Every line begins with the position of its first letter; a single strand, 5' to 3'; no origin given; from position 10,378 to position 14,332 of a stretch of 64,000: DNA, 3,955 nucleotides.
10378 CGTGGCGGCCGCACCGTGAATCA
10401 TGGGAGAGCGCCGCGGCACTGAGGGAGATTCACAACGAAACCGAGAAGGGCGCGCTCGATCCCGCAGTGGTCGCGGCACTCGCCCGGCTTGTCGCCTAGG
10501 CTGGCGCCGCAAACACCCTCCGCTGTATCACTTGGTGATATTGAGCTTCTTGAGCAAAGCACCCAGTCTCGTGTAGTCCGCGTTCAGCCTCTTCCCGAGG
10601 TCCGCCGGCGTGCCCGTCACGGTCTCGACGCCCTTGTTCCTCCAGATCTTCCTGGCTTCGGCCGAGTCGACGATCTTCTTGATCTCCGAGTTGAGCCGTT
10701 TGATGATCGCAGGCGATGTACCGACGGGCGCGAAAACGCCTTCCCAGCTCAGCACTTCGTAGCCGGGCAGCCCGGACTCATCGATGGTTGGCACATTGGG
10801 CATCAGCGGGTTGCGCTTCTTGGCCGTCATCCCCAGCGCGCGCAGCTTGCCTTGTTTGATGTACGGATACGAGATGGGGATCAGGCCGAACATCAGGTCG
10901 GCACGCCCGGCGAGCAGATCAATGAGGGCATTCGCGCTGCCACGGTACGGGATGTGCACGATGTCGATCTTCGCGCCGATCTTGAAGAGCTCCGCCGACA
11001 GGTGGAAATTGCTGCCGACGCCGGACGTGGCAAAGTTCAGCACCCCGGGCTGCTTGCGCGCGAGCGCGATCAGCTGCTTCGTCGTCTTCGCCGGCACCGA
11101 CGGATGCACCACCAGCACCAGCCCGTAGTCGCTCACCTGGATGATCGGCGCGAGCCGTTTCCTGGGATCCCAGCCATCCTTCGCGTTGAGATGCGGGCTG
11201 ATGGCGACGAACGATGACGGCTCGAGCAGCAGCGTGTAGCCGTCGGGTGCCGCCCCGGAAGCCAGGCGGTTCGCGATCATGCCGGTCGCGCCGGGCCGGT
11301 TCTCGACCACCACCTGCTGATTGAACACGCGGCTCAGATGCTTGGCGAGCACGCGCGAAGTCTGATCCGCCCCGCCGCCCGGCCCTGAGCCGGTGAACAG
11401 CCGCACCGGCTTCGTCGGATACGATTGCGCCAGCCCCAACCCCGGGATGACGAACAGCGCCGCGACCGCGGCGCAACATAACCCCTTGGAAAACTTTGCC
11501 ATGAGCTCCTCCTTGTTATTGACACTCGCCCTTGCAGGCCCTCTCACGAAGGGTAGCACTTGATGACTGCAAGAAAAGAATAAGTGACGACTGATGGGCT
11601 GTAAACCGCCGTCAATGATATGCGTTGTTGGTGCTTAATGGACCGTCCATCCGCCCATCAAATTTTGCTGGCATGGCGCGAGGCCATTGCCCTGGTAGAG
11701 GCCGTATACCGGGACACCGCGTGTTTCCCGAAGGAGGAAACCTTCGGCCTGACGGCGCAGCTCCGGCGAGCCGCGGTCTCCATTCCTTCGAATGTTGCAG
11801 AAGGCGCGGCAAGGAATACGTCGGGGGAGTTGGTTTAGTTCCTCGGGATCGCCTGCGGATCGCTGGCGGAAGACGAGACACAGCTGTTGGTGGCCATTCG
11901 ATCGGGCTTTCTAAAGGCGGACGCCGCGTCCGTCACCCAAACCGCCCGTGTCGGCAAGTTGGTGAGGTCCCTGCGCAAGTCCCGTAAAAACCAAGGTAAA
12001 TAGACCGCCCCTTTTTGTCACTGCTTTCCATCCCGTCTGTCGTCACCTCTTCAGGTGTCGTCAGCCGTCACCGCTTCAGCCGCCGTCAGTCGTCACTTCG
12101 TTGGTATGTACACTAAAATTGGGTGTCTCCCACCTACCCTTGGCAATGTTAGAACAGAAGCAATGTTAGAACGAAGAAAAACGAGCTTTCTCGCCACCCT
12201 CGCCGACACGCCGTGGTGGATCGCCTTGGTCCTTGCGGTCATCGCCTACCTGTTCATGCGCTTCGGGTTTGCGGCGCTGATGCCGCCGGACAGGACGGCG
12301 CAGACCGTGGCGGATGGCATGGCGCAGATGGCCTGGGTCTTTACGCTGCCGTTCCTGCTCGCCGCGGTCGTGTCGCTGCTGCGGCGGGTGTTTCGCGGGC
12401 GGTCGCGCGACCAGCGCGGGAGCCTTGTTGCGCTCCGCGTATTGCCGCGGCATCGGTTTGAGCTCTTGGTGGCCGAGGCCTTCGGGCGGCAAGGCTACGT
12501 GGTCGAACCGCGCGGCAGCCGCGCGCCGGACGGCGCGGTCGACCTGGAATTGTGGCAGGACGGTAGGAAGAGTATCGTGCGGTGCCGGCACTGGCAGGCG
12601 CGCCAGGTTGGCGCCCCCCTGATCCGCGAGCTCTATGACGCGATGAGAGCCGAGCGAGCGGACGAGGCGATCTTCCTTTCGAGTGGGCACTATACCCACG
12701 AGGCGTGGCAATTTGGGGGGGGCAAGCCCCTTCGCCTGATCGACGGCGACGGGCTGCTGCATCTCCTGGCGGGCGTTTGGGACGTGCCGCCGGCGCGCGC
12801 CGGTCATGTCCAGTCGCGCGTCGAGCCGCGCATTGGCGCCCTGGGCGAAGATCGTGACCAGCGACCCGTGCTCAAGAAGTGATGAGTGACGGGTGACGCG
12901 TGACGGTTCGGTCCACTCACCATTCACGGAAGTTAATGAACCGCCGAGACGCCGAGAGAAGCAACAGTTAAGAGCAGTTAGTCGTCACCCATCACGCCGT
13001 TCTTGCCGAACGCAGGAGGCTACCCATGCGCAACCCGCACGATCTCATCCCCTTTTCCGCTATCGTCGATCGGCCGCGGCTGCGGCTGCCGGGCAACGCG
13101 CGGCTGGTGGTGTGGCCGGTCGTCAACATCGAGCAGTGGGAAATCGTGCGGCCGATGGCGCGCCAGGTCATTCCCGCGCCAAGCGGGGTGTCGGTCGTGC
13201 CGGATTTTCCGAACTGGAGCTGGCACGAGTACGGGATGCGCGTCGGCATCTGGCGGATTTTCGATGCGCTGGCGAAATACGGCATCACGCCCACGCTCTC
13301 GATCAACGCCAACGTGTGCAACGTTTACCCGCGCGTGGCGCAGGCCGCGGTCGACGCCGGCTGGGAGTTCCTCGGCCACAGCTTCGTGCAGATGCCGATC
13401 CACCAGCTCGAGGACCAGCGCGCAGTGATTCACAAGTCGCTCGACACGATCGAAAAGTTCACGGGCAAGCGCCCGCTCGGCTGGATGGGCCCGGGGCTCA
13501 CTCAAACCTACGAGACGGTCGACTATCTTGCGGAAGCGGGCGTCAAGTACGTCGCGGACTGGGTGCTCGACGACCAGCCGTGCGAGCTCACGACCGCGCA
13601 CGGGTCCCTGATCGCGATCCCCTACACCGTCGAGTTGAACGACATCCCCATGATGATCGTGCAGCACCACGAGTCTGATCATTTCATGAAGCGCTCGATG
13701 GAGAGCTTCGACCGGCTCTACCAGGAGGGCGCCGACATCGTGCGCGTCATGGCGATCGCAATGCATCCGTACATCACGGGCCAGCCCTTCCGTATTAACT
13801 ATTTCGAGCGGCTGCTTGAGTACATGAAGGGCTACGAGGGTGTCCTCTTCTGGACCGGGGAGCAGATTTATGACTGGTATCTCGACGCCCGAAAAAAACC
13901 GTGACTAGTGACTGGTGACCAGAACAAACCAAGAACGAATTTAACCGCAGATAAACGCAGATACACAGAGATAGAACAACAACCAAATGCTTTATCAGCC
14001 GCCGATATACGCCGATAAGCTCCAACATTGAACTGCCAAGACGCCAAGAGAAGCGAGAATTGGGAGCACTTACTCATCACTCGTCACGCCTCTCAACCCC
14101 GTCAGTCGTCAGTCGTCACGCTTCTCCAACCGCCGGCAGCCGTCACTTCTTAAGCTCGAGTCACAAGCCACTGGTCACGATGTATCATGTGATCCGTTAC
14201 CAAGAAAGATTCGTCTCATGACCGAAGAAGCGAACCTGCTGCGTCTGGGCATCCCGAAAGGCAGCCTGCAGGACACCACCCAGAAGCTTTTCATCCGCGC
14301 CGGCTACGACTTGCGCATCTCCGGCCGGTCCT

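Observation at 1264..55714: Intergenic space is saturated with mosaic elements assembled from tandem 7-nt and 10-nt words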

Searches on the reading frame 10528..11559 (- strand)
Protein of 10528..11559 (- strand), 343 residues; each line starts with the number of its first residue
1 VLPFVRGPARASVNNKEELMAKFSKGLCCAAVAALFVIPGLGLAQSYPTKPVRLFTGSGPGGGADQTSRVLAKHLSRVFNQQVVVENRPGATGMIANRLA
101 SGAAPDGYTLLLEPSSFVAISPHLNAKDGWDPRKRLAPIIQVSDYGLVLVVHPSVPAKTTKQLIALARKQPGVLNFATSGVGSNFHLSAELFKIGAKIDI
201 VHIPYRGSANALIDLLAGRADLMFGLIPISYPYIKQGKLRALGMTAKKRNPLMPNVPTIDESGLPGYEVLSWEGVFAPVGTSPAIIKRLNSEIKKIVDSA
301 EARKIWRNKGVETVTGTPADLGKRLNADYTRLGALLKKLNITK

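Call 16: search_protein_families(library=pfam, proteins=[window:10528-11559:-])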
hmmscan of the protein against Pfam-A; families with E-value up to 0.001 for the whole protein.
window:10528-11559:- (343 aa): 1 family
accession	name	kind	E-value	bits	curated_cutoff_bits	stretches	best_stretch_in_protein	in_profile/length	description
PF03401.19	TctC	-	3.4e-68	230.6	27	1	69-340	3-273/274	Tripartite tricarboxylate transporter family receptor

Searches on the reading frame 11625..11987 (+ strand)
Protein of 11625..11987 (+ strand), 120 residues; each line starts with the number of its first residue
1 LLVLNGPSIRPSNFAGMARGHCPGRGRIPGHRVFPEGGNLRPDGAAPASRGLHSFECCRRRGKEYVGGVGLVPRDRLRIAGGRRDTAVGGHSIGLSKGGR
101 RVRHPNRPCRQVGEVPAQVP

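Call 76: search_protein_families(library=pfam, max_evalue=0.01, proteins=[window:11625-11987:+])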
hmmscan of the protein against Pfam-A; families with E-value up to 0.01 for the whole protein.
window:11625-11987:+ (120 aa): 0 families

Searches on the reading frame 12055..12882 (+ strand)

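Call 16: search_protein_families(library=pfam, proteins=[window:12055-12882:+])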
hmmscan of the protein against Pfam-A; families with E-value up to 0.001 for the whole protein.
window:12055-12882:+ (275 aa): 2 families
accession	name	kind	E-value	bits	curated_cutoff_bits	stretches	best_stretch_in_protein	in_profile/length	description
PF04471.18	Mrr_cat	-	1.1e-21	77.5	21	1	130-238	4-115/115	Restriction endonuclease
PF22722.2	NA-iREase1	-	0.0003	21.2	27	1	141-218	7-85/106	NACHT-associated inactive Restriction Endonuclease 1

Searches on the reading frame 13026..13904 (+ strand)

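Call 17: search_protein_families(library=pfam, proteins=[window:13026-13904:+])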
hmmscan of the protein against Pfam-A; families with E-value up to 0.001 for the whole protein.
window:13026-13904:+ (292 aa): 1 family
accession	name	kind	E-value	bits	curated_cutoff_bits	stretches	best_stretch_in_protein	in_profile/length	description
PF01522.26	Polysacc_deac_1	-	1.8e-08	34.8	23.1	1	73-176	19-124/124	Polysaccharide deacetylase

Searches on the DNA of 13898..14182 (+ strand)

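Call 79: search_dna_similar(query=window:13898-14182:+, collection=plasmids, mode=distant, max_evalue=0.001, max_rows=15)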
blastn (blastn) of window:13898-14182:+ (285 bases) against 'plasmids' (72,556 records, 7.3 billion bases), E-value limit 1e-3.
No match.
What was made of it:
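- Tried and rejected: BLAST of E7 against plasmids: no match (call 79).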
